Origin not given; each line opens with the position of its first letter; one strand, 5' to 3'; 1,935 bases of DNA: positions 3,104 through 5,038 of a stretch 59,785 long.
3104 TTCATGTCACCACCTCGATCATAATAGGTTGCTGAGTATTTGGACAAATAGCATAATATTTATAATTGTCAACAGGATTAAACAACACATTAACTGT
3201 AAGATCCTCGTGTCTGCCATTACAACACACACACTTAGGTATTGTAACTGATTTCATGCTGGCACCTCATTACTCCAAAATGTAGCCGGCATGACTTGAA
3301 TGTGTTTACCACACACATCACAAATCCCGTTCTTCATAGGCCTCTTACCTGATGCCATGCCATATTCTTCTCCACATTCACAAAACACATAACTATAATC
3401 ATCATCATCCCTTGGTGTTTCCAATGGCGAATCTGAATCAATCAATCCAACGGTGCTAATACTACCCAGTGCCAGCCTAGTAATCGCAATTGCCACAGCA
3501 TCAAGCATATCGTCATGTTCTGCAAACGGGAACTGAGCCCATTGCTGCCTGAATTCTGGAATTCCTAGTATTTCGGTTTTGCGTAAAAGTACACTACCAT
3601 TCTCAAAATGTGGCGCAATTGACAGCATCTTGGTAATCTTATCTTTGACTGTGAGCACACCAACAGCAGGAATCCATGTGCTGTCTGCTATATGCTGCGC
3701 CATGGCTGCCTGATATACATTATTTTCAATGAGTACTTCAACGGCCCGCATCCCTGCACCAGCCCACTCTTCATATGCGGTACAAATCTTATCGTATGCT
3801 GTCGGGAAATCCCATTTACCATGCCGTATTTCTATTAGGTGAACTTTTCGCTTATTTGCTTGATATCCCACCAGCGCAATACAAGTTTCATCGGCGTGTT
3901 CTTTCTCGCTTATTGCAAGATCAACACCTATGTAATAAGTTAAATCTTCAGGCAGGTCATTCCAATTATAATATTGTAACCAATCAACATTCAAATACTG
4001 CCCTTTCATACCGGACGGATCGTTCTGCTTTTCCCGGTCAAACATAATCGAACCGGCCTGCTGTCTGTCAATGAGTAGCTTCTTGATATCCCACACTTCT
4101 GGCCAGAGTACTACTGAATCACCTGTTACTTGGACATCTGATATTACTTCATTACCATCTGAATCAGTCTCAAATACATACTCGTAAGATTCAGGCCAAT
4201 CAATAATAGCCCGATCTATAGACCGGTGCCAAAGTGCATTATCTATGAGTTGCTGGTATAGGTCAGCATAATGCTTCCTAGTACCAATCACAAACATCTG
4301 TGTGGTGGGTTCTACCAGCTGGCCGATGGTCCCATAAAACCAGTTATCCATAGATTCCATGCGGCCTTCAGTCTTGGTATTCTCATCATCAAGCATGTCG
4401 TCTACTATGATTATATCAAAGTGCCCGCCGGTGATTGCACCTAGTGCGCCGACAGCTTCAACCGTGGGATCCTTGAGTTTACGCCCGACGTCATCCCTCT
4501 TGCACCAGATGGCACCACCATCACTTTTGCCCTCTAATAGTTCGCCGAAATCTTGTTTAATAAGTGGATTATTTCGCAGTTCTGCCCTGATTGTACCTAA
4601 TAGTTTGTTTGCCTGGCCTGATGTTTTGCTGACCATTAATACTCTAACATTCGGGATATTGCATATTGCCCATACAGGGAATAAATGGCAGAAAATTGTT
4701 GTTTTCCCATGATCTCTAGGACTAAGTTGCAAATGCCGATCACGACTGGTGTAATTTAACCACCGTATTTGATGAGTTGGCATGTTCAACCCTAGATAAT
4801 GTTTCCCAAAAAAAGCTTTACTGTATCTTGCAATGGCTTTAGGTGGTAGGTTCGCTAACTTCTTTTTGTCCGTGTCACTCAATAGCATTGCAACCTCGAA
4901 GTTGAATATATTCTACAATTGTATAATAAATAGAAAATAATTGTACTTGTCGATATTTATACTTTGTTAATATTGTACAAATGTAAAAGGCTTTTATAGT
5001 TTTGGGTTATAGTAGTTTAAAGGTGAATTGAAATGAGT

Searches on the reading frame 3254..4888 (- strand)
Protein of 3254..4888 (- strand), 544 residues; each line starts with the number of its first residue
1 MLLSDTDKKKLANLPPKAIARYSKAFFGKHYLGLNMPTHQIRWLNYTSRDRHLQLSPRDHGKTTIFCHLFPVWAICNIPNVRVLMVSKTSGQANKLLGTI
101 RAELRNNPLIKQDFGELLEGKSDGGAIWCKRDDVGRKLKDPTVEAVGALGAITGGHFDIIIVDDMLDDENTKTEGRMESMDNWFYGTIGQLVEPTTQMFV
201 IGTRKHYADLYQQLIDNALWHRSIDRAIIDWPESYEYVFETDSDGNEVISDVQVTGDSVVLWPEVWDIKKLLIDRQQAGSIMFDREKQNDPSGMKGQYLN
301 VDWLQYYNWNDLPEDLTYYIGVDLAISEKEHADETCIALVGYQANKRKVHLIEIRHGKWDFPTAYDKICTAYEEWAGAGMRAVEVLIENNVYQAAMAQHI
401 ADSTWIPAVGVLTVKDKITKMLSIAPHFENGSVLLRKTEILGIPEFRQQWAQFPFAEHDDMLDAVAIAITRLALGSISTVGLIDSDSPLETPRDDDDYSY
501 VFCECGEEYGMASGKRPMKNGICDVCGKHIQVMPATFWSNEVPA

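Call 11: search_protein_families(library=pfam, proteins=[window:3254-4888:-])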
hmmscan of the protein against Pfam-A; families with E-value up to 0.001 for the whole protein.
window:3254-4888:- (544 aa): 1 family
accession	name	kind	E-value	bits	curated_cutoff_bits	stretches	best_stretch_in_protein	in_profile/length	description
PF03237.21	Terminase_6N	-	0.00029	21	22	1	55-166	3-106/215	Terminase large subunit, T4likevirus-type, N-terminal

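Call 73: search_dna_similar(query=window:3254-4888:-, collection=phages, mode=protein, max_rows=15)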
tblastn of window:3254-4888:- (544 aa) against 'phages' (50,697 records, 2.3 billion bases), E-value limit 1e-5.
Records with a match: 1843; places in all: 1844; records where one place covers at least 80% of the query: 81.
Best place of each record, by identity: <60% 1843.
By first word of the organism name: Klebsiella 475; Escherichia 445; Ralstonia 106; Pseudomonas 89; Yersinia 84; Microbacterium 74; Streptomyces 43; Shigella 42; Vibrio 35; Salmonella 35; and 80 more.
By host as written in the record: - 250; Klebsiella pneumoniae 218; Escherichia coli 110; Ralstonia solanacearum 67; Microbacterium foliorum NRRL B-24224 44; Escherichia coli DSM 12242 43; Yersinia pestis 38; Pseudomonas aeruginosa 36; and 441 more.
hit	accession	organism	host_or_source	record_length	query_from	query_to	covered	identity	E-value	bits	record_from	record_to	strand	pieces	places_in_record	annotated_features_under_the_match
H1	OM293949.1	Weizmannia phage Youna2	Weizmannia coagulans KACC 15983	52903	8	472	85%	26.8%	2e-37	153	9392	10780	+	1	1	terminase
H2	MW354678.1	Bacillus phage BSTP12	Bacillus subtilis BSC16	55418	3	469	86%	26.2%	1e-27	124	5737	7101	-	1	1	BSTP12_012: terminase subunit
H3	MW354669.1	Bacillus phage BSTP5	Bacillus subtilis BSC21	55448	3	469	86%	26.2%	1e-27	124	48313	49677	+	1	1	terminase large subunit/tail sheath protein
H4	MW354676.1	Bacillus phage BSTP8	Bacillus subtilis KCCM12150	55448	3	469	86%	26.2%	1e-27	124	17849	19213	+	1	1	BSTP8_035: tail sheath protein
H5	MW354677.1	Bacillus phage BSTP10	Bacillus subtilis KCCM12150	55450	3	469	86%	26.2%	1e-27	124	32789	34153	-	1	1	BSTP10_045: terminase large subunit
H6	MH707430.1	Bacillus phage BSP7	Bacillus subtilis ATCC 21336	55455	3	469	86%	26.2%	1e-27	124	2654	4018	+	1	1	putative large terminase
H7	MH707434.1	Bacillus phage BSP19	Bacillus subtilis KACC 17797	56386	3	469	86%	26.0%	5e-27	122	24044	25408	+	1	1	putative large terminase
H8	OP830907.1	Methylophilales phage MEP402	Methylophilales bacterium FZCC0133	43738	41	469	79%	27.4%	2e-22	108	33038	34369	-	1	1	terminase large subunit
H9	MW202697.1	Caudoviricetes sp.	Manatee Spring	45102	38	481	82%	26.2%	1e-19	99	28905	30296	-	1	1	terminase large subunit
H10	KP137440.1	Mannheimia phage vB_MhM_3927AP2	Mannheimia haemolytica 3927A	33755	30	480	83%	25.7%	6e-32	137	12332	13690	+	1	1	terminase large subunit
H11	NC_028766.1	Mannheimia phage vB_MhM_3927AP2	Mannheimia haemolytica 3927A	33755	30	480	83%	25.7%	6e-32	137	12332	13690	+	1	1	terminase large subunit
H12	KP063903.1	Bacillus phage BalMu-1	Bacillus alcalophilus CGMCC 1.3604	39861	14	481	86%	24.5%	1e-23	111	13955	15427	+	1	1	hypothetical protein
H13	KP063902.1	Bacillus phage BalMu-1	Bacillus alcalophilus CGMCC 1.3604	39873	14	481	86%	24.5%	1e-23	111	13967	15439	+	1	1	hypothetical protein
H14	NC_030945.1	Bacillus phage BalMu-1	Bacillus alcalophilus CGMCC 1.3604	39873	14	481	86%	24.5%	1e-23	111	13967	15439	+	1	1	terminase large subunit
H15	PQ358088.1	Staphylococcus phage TPWB-09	Staphylococcus sp.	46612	17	482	86%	24.5%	9e-19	97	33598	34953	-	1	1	terminase large subunit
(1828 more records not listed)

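Call 75: find_related_loci(query=window:3254-4888:-, collection=genome_contigs, flank=2000)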
Query window:3254-4888:- (544 aa) in genome_contigs; peptide patterns used: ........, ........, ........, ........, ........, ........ (x = any residue, [..] = any of these).
43 stretches matched a pattern, but none encodes a relative of the query by tblastn (E <= 1e-3).
